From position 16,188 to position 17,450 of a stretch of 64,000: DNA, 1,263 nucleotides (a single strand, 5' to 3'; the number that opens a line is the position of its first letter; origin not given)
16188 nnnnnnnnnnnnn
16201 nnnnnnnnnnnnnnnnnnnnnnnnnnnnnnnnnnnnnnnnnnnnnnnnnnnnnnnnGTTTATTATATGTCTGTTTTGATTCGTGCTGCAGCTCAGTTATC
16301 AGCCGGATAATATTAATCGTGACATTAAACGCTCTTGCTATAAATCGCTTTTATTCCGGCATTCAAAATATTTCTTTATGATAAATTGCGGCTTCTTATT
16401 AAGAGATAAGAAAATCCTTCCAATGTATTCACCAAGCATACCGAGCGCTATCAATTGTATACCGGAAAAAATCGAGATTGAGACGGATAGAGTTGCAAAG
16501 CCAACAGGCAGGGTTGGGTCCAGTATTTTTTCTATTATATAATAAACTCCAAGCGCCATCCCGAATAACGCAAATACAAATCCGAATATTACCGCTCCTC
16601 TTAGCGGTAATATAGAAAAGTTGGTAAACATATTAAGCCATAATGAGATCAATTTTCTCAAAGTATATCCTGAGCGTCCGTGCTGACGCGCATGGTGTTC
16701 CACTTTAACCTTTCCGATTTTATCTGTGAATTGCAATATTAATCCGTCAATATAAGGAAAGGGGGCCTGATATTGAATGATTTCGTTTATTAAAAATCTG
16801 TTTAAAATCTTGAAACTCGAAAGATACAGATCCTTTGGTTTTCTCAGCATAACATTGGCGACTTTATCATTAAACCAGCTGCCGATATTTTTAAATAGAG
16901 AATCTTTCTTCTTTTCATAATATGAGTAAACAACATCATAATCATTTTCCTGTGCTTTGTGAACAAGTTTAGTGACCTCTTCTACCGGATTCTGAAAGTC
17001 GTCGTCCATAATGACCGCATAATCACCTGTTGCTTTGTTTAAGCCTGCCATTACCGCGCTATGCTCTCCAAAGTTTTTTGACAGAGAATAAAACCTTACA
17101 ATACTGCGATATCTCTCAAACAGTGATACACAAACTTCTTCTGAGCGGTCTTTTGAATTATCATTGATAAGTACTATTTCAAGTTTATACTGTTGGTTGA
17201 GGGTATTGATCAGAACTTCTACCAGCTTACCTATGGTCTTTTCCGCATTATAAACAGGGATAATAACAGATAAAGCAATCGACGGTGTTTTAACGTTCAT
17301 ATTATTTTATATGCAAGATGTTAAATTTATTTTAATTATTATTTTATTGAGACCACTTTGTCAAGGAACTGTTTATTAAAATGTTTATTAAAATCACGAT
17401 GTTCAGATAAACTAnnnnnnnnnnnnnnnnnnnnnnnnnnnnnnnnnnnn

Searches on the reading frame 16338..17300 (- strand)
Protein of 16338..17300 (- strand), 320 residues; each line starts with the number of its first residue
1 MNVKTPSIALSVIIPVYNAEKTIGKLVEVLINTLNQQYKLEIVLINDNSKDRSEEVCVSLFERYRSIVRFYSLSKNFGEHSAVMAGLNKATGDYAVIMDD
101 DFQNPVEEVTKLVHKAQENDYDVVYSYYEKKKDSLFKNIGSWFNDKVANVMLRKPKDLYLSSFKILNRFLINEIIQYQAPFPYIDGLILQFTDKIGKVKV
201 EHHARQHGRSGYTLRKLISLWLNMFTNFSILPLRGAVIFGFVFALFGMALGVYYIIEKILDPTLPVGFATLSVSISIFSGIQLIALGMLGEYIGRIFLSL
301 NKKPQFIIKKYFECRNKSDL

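Call 4: search_protein_families(library=pfam, proteins=[window:16338-17300:-], max_evalue=0.01)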
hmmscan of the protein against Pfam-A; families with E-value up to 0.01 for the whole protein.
window:16338-17300:- (320 aa): 3 families
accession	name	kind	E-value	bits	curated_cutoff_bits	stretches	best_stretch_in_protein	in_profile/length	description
PF00535.33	Glycos_transf_2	-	4.9e-30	105.1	23.3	1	11-146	1-139/168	Glycosyl transferase family 2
PF13641.12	Glyco_tranf_2_3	-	6.6e-06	26.7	27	1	10-101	3-96/230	Glycosyltransferase like family 2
PF10111.15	Glyco_tranf_2_2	-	1.7e-05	24.9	27.3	1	11-139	1-137/276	Glycosyltransferase like family 2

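Call 11: search_protein_families(library=ncbifam, proteins=[window:16338-17300:-], max_evalue=0.01)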
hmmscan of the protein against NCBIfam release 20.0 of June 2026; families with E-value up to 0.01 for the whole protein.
window:16338-17300:- (320 aa): 21 families
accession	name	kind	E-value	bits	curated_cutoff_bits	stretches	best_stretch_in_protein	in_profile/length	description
NF007986.1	PRK10714.1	equivalog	5.4e-53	180.1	529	1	10-311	8-311/316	undecaprenyl-phosphate 4-deoxy-4-formamido-L-arabinose transferase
NF047588.1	GlcsyltransPgfSStrep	equivalog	3.3e-48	164.5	500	1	9-310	2-304/308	glycosyltransferase PgfS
NF007482.0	PRK10073.1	equivalog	1.2e-15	57.3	423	1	8-125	6-119/334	glycosyltransferase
NF047683.1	TeichurnBiosyTuaG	equivalog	4.7e-11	42.8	400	1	9-130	7-125/252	teichuronic acid biosynthesis protein TuaG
NF041875.1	EPS_EpsD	equivalog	6.4e-11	42.2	370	1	10-121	1-109/325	exopolysaccharide biosynthesis glycosyltransferase EpsD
TIGR03111.1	glyc2_xrt_Gpos1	hypoth_equivalog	9.3e-11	41.2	363.95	1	10-120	51-160/439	TIGR03111 family XrtG-associated glycosyltransferase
TIGR03937.1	PgaC_IcaA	equivalog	1.2e-10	41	422.3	1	9-102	46-136/407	poly-beta-1,6-N-acetyl-D-glucosamine synthase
NF050050.1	ProtGlycPglI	equivalog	1.4e-09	37.8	500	1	9-127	3-118/306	GalNAc(5)-diNAcBac-PP-undecaprenol beta-1,3-glucosyltransferase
TIGR04182.1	glyco_TIGR04182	equivalog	2.2e-09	37.1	325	1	11-293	3-282/293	S-layer glycoprotein N-glycosyltransferase AglJ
NF038302.1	EPS_HpsE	equivalog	2.8e-09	36.4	300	1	9-118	2-113/307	hormogonium polysaccharide biosynthesis glycosyltransferase HpsE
TIGR04242.1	nodulat_NodC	equivalog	1e-08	34.6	550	1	9-120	49-160/395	chitooligosaccharide synthase NodC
NF010496.0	PRK13915.1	equivalog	5.3e-08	32.3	262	1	8-128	31-155/307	glucosyl-3-phosphoglycerate synthase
TIGR03469.1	HpnB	hypoth_equivalog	1.3e-07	31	379.25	1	10-124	46-168/386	hopene-associated glycosyltransferase HpnB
NF053739.1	GlytfEpsEBac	equivalog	1.4e-07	30.8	450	1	10-124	3-116/265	glycosyltransferase EpsE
TIGR04283.1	glyco_like_mftF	equivalog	7.6e-06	25.7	182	1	10-116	1-97/221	TIGR04283 family arsenosugar biosynthesis glycosyltransferase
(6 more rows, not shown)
